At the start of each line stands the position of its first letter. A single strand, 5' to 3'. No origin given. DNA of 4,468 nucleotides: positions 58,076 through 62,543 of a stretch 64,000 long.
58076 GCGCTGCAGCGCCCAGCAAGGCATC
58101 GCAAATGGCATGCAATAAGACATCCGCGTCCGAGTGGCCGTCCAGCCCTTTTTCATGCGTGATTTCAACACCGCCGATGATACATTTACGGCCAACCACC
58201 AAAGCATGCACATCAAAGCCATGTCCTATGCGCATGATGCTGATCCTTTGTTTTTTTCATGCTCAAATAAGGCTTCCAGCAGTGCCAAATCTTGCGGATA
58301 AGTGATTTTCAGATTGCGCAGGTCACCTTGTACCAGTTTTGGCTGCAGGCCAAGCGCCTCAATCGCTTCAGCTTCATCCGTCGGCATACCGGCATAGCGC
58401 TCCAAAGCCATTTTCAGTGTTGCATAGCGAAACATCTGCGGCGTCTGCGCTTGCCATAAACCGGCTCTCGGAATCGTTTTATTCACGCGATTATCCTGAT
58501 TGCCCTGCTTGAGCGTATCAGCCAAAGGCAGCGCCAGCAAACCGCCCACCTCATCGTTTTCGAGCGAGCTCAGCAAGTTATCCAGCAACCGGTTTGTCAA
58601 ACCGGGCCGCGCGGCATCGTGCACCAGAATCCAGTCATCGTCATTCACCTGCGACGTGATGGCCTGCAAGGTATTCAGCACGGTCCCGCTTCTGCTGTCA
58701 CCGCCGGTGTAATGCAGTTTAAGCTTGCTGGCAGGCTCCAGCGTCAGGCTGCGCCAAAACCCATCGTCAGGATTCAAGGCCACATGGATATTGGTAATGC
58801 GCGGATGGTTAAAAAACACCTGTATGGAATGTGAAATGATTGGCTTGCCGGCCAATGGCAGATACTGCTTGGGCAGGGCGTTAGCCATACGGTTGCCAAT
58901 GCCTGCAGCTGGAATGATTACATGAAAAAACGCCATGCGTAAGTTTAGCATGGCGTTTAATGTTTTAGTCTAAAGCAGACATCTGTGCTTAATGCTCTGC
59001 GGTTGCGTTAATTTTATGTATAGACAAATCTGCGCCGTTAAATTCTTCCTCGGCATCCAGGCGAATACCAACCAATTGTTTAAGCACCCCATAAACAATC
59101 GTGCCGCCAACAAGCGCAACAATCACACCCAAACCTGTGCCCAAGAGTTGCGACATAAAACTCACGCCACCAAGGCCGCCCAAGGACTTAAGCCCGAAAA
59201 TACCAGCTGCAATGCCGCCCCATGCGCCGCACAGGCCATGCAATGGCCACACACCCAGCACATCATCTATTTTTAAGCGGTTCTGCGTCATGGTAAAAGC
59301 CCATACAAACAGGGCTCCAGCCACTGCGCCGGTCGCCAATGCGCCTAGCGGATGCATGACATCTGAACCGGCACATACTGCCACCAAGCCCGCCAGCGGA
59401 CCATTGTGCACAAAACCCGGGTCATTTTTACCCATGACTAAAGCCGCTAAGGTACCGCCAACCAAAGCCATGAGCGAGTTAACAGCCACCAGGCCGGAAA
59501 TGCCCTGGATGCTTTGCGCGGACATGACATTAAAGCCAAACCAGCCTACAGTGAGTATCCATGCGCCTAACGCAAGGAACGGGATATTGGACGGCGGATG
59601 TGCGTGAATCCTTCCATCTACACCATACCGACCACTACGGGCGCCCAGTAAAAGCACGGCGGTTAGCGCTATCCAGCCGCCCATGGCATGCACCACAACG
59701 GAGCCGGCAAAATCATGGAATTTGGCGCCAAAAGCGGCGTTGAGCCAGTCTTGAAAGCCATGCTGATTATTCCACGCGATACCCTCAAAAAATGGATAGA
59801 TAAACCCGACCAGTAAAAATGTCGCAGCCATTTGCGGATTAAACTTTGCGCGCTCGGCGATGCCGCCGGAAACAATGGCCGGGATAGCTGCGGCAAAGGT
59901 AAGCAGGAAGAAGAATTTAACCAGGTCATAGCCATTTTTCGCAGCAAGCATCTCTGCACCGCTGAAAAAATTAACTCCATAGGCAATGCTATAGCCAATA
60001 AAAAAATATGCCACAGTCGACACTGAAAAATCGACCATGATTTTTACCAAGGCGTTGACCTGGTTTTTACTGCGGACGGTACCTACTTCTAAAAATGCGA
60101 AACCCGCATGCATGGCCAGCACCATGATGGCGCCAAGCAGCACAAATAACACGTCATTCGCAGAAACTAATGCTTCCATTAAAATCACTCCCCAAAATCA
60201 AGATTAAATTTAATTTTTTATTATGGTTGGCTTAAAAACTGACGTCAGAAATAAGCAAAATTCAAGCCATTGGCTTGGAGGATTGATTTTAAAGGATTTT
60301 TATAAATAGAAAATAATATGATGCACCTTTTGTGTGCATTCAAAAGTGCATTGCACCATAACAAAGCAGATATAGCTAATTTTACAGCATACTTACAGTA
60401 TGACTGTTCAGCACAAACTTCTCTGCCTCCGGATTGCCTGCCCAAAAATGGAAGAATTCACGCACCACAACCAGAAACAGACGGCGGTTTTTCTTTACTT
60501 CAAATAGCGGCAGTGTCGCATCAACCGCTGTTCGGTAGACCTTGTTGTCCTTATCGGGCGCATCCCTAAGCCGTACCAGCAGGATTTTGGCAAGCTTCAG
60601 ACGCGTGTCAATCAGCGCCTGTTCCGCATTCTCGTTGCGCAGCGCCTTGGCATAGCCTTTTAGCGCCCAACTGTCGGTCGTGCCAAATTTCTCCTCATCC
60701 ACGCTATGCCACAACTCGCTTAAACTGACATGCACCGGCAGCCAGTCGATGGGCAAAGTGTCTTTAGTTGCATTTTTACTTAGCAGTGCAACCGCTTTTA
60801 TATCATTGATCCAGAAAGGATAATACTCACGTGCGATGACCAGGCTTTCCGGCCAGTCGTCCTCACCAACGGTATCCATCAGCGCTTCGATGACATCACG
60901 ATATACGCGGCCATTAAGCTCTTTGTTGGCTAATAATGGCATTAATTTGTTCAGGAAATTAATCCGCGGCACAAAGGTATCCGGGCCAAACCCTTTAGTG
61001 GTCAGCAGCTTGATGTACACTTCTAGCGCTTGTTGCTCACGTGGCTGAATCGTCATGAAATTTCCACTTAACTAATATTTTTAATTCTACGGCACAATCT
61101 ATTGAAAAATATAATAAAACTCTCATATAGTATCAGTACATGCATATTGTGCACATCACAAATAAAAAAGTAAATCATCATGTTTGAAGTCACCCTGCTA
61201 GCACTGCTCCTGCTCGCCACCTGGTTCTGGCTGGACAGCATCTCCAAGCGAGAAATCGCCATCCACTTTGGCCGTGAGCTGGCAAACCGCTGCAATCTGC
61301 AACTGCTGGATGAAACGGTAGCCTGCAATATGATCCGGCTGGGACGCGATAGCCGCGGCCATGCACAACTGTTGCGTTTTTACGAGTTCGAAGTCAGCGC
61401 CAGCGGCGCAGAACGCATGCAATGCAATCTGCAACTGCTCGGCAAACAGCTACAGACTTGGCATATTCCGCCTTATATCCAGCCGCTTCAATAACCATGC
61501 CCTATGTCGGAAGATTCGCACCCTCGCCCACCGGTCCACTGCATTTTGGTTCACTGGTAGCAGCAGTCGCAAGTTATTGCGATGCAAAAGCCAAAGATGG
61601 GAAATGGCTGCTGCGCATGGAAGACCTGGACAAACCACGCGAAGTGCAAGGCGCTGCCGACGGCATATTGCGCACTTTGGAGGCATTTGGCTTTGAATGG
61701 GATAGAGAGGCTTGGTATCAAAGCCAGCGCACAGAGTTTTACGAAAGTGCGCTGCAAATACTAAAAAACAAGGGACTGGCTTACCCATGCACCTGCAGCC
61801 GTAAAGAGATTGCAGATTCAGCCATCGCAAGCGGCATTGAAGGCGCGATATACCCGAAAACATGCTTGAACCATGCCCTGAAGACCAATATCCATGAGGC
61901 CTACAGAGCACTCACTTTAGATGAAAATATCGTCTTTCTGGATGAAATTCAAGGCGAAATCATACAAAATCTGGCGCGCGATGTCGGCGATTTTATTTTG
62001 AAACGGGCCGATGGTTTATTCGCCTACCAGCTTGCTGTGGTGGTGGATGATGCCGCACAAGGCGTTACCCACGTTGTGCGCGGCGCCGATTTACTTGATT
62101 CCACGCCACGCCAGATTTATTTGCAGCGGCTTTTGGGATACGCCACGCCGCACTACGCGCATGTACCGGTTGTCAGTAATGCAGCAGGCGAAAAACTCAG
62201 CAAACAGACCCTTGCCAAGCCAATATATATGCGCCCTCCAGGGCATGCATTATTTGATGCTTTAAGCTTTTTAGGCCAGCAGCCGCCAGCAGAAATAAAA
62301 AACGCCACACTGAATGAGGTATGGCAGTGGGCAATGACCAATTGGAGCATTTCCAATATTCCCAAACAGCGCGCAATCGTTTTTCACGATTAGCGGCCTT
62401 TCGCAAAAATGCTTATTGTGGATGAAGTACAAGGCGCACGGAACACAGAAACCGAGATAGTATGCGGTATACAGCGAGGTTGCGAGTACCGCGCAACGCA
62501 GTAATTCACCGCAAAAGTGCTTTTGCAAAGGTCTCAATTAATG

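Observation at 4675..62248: Strongly over-represented 12-mer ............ inside a ~35-nt CTGCAGG-armed sequence family, found both in terminator-like hairpins and in frame inside unrelated genes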

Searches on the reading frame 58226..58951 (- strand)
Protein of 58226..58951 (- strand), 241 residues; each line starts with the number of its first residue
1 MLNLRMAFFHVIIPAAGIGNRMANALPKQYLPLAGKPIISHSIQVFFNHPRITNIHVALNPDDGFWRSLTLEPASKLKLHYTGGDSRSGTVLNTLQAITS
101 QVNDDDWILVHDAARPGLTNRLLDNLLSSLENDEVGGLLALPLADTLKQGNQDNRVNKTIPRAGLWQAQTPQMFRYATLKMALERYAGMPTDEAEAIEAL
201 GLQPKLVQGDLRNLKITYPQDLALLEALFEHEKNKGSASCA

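Call 23: search_solved_structures(query=window:58226-58951:-, show_alignments=2)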
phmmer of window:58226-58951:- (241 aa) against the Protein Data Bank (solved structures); distinct sequences matched with E-value up to 0.001: 33.
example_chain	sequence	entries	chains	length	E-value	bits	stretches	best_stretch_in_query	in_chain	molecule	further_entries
9gby_A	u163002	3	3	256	4.9e-57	196.4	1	8-231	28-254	2-C-methyl-D-erythritol 4-phosphate cytidylyltransferase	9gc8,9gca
4ys8_A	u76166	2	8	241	7.5e-52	179.4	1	10-232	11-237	2-C-methyl-D-erythritol 4-phosphate cytidylyltransferase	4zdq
1vgz_A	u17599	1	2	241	2.5e-44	154.9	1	11-230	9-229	4-diphosphocytidyl-2C-methyl-D-erythritol synthase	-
1vgw_A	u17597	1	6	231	3.4e-44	154.4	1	11-228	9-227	4-diphosphocytidyl-2C-methyl-D-erythritol synthase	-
1h3m_A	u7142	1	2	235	2e-43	151.9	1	11-227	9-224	2-C-METHYL-D-ERYTHRITOL 4-PHOSPHATE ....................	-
1vgt_A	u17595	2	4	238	3.3e-43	151.2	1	11-227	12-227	2-C-methyl-D-erythritol 4-phosphate cytidylyltransferase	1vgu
1i52_A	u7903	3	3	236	3.4e-43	151.1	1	11-227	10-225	4-DIPHOSPHOCYTIDYL-2-C-METHYLERYTHRITOL SYNTHASE | 4-DIPHOSPHOCYTIDYL-2-C-METHYLERYTHRITOL SYNTHETASE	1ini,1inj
3n9w_A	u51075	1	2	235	3.6e-43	151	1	11-227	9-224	2-C-methyl-D-erythritol 4-phosphate cytidylyltransferase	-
8xkg_A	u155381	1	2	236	6.9e-42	146.8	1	9-230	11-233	2-C-methyl-D-erythritol 4-phosphate cytidylyltransferase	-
4myb_A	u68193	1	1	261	3e-35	125.1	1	10-223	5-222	2-C-methyl-D-erythritol 4-phosphate cytidylyltransferase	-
5ddt_A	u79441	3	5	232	6.8e-34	120.7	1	9-233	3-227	2-C-methyl-D-erythritol 4-phosphate cytidylyltransferase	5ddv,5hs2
1w77_A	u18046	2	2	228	1.5e-26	96.6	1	10-230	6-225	2C-METHYL-D-ERYTHRITOL 4-PHOSPHATE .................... | 2-C-methyl-D-erythritol 4-phosphate cytidylyltransferase, chloroplastic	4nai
5mrn_A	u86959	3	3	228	1.7e-26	96.5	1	10-230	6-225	2-C-methyl-D-erythritol 4-phosphate cytidylyltransferase, chloroplastic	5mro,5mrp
2yc3_A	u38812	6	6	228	1.8e-26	96.4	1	10-230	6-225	2-C-METHYL-D-ERYTHRITOL 4-PHOSPHATE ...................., CHLOROPLASTIC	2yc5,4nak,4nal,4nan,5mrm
2ycm_A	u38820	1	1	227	1.9e-26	96.3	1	10-230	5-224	2-C-METHYL-D-ERYTHRITOL 4-PHOSPHATE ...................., CHLOROPLASTIC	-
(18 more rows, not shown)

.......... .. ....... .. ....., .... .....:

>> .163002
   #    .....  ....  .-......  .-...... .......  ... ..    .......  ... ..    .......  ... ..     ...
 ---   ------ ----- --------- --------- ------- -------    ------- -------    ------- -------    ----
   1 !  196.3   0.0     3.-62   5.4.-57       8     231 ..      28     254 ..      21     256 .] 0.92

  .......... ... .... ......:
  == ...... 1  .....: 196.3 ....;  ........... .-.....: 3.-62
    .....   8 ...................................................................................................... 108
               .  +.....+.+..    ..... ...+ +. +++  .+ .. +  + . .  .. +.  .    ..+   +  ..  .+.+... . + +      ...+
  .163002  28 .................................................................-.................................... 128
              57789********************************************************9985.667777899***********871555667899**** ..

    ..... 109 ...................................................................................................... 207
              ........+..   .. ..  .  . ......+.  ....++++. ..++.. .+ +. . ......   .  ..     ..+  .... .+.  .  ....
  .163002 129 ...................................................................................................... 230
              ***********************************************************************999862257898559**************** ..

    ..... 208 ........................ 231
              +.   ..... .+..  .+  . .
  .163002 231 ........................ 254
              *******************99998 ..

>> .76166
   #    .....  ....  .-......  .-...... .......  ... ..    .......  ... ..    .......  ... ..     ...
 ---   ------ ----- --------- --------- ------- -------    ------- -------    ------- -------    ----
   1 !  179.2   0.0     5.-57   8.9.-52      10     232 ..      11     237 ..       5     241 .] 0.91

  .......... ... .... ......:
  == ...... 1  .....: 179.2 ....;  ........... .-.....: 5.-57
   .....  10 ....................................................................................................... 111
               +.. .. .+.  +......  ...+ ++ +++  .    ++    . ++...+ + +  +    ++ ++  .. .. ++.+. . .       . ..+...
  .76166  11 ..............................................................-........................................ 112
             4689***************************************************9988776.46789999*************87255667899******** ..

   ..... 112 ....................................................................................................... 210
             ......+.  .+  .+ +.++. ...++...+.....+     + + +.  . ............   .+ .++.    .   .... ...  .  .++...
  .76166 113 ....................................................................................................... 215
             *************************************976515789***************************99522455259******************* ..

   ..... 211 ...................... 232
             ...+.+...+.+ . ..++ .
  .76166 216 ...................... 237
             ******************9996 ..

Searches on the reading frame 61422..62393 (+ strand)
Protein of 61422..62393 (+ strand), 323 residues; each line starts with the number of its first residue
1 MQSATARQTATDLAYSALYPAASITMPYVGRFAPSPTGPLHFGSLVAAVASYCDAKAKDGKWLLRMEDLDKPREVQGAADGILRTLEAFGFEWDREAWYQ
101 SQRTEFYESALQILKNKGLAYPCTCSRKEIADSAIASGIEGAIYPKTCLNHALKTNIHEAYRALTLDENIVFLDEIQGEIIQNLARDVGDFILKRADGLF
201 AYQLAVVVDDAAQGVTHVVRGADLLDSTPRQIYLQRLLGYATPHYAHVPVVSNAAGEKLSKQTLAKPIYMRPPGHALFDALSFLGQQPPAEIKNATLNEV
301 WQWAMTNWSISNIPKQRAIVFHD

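Call 22: search_solved_structures(query=window:61422-62393:+, show_alignments=2)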
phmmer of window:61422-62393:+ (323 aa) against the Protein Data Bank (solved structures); distinct sequences matched with E-value up to 0.001: 38.
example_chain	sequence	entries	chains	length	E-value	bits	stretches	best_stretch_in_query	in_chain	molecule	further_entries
1nzj_A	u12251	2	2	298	4.6e-73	249.2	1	27-317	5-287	Hypothetical protein yadB | GLUTAMYL-Q TRNA(ASP) SYNTHETASE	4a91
6b1p_A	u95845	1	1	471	7.5e-42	146.7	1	29-265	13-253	Glutamate--tRNA ligase 1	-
4g6z_A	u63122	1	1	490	1.1e-40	142.9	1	22-276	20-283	Glutamate-tRNA ligase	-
2cfo_A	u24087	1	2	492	1.9e-39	138.8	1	31-292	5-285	GLUTAMYL-TRNA SYNTHETASE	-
5h4v_A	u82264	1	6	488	5.4e-38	134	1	26-284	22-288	Glutamate--tRNA ligase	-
8i9i_A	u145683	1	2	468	8.4e-38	133.4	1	30-275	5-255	Glutamate--tRNA ligase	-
7k86_A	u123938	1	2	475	6.9e-37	130.4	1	30-284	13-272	Glutamate--tRNA ligase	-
9y81_A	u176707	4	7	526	4.4e-30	108.1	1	31-282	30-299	Glutamate--tRNA ligase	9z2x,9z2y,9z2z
2o5r_A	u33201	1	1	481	1.3e-27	99.9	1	31-300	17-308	Glutamyl-tRNA synthetase 1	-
8jpv_A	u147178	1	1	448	2.4e-27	99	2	170-263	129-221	Glutamate--tRNA ligase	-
1g59_A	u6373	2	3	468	1.2e-26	96.8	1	29-263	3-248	GLUTAMYL-TRNA SYNTHETASE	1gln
1j09_A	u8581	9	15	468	1.3e-26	96.6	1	29-263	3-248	Glutamyl-tRNA synthetase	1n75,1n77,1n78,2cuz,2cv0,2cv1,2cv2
9ymm_A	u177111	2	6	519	6.2e-26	94.4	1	22-302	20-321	Glutamate--tRNA ligase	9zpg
5tgt_A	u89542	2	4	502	8.3e-26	94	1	31-300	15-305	Glutamate--tRNA ligase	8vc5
3pny_A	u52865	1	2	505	4.1e-25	91.7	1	16-267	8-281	Glutamyl-tRNA synthetase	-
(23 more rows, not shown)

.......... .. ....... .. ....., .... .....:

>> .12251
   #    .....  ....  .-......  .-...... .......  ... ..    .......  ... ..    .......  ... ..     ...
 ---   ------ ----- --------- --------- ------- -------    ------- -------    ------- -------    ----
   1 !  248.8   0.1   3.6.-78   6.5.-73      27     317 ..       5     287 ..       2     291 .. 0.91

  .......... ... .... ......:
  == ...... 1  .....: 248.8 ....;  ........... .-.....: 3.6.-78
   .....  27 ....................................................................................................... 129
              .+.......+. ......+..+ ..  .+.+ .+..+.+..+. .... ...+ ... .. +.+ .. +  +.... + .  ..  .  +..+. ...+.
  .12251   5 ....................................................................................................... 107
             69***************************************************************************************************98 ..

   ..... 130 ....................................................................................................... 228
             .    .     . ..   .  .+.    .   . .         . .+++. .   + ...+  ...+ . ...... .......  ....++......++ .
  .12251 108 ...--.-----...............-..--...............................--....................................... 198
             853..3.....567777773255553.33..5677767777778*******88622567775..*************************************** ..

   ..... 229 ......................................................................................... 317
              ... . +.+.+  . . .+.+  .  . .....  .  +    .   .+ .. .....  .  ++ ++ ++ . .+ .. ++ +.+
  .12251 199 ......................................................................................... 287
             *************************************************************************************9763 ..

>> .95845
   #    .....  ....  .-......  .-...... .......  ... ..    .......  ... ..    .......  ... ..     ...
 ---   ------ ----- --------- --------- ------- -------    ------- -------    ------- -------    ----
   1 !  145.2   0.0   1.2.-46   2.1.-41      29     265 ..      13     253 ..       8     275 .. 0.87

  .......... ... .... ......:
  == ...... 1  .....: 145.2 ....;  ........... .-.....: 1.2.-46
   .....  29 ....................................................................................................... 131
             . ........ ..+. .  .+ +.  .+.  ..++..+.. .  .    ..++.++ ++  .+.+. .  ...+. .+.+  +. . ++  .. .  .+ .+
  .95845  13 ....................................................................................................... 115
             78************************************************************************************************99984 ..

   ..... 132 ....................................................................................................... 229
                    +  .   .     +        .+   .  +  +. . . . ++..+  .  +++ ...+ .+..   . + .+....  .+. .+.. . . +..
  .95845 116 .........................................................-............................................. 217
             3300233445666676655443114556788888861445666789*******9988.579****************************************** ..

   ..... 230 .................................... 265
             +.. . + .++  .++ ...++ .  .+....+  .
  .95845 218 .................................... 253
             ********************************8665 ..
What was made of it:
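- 61869..61914 (+): Coding copy 1 in gluQ, sense strand, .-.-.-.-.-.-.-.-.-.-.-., with arms and core. GluQ identified (call 22).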
